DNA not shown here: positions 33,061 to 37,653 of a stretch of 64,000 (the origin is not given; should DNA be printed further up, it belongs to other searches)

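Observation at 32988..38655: Integrase-less 5.5-kb islet at tRNA-Arg(CCU), bounded by perfect 55-bp direct repeats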

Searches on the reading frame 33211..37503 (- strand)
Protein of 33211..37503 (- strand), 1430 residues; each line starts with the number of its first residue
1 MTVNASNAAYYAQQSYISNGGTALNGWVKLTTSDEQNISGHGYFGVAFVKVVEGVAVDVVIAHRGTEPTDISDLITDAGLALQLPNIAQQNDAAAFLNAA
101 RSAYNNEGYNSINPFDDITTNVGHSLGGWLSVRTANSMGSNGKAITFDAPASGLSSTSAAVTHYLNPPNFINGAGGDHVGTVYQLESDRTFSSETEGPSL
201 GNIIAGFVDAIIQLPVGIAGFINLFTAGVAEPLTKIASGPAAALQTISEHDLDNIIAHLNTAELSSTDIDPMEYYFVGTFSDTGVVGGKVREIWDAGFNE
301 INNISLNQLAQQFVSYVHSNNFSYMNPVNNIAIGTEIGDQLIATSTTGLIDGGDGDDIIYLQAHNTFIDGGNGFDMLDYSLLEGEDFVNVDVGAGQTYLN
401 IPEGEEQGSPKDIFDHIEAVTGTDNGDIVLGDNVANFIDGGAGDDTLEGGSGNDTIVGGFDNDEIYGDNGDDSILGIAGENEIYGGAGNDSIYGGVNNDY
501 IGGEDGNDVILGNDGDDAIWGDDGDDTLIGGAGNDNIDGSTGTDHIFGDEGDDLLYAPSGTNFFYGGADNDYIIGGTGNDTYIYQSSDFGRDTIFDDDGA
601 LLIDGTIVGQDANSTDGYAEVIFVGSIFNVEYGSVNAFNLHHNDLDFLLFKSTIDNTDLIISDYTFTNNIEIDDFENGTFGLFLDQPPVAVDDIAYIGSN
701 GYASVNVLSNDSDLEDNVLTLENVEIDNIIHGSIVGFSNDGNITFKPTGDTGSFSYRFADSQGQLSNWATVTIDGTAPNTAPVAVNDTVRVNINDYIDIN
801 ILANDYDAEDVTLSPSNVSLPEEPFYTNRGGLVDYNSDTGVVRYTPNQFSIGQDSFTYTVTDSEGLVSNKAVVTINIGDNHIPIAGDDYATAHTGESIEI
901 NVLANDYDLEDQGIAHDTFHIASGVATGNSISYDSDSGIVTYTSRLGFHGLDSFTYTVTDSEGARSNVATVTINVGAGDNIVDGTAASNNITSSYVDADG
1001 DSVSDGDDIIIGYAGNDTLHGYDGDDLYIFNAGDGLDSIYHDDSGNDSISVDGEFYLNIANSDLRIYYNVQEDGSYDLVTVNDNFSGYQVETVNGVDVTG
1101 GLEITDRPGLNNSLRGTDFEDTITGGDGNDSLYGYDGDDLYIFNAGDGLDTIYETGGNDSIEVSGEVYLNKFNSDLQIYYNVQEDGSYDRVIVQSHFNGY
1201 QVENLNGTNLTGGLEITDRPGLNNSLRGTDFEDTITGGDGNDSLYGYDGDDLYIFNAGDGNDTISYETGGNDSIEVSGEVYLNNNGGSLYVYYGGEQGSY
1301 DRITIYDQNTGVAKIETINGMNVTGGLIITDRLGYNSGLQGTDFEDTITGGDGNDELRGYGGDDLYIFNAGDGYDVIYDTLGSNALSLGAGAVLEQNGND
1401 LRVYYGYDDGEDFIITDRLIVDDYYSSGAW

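Call 8: search_protein_families(library=pfam, proteins=[window:33211-37503:-], max_evalue=0.01)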
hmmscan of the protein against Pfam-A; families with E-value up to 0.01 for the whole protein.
window:33211-37503:- (1430 aa): 4 families
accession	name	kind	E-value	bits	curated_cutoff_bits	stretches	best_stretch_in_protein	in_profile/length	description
PF00353.25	HemolysinCabind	-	1.8e-36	124.1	23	12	476-510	2-36/36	RTX calcium-binding nonapeptide repeat (4 copies)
PF17963.7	Big_9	-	9.8e-33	113.3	23.6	3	880-974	1-89/89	Bacterial Ig domain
PF17892.7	Cadherin_5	-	2.3e-16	59.9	26.5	3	779-874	2-96/98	Cadherin-like domain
PF17803.7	Cadherin_4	-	4.8e-13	49.9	25.1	3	769-844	1-71/71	Bacterial cadherin-like domain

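Call 15: find_encoding_contigs(protein=window:33211-37503:-, flank=10000, max_places=10)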
Protein window:33211-37503:- (1430 aa): no gene with exactly this product is on record in the collection.

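Call 33: search_protein_families(library=ncbifam, proteins=[window:33211-37503:-], max_evalue=0.01)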
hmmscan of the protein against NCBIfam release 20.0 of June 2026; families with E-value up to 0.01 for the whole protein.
window:33211-37503:- (1430 aa): 8 families
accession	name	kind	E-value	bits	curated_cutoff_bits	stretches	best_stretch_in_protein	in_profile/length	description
NF033943.0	RTX_toxin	subfamily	1.8e-46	158.9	1000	6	456-599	672-815/930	RTX family hemolysin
NF012211.1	tand_rpt_95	domain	2.1e-24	85.3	90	3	897-976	7-85/98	tandem-95 repeat protein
NF046115.1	Ca_rpt_SMc04171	equivalog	6.5e-24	85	625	3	334-519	174-356/574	SMc04171 family calcium-binding repeat protein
NF050046.1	PueAB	exception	5.8e-22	77.9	670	5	529-603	491-566/616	polyurethane esterase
NF033203.1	entero_EhxA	exception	2.6e-16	59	2000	2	456-599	705-847/997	enterohemolysin EhxA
NF052454.1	BtaGlycanEglC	equivalog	2.8e-14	52.9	700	2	1079-1166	77-164/459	endo-1,3-1,4-beta-glycanase EglC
NF035945.1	Zn_serralysin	subfamily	2.5e-13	50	500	3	539-588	324-373/462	serralysin family metalloprotease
NF053766.1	ZapA_metallo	exception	1.1e-12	47.8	940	4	511-564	334-387/483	ZapA family metalloprotease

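Call 36: list_cluster_members(proteins=[P0016, P0001, window:33211-37503:-, window:31642-32205:+, window:39246-39974:-, window:43448-44071:+, window:20781-22160:-])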
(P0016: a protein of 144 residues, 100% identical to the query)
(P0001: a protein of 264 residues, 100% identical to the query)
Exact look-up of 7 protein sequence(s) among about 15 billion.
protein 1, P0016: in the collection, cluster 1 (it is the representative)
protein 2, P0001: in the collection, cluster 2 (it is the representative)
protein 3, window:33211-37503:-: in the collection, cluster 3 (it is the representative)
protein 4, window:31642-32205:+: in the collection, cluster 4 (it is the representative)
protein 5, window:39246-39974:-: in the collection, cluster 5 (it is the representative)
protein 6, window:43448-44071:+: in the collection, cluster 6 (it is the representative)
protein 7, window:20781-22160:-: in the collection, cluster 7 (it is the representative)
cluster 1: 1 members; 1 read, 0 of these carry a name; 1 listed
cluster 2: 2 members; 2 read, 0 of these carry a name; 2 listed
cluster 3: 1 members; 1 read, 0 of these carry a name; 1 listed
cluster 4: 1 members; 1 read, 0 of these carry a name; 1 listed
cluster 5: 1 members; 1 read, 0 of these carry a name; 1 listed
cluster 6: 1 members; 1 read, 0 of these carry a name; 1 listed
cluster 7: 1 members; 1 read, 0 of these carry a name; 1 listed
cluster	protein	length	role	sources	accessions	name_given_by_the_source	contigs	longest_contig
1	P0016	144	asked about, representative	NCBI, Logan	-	-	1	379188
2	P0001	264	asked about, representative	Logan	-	-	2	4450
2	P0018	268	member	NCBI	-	-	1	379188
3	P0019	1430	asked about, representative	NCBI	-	-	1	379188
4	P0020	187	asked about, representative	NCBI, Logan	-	-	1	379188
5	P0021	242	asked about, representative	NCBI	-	-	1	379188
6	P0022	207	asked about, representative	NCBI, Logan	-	-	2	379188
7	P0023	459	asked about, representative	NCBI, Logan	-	-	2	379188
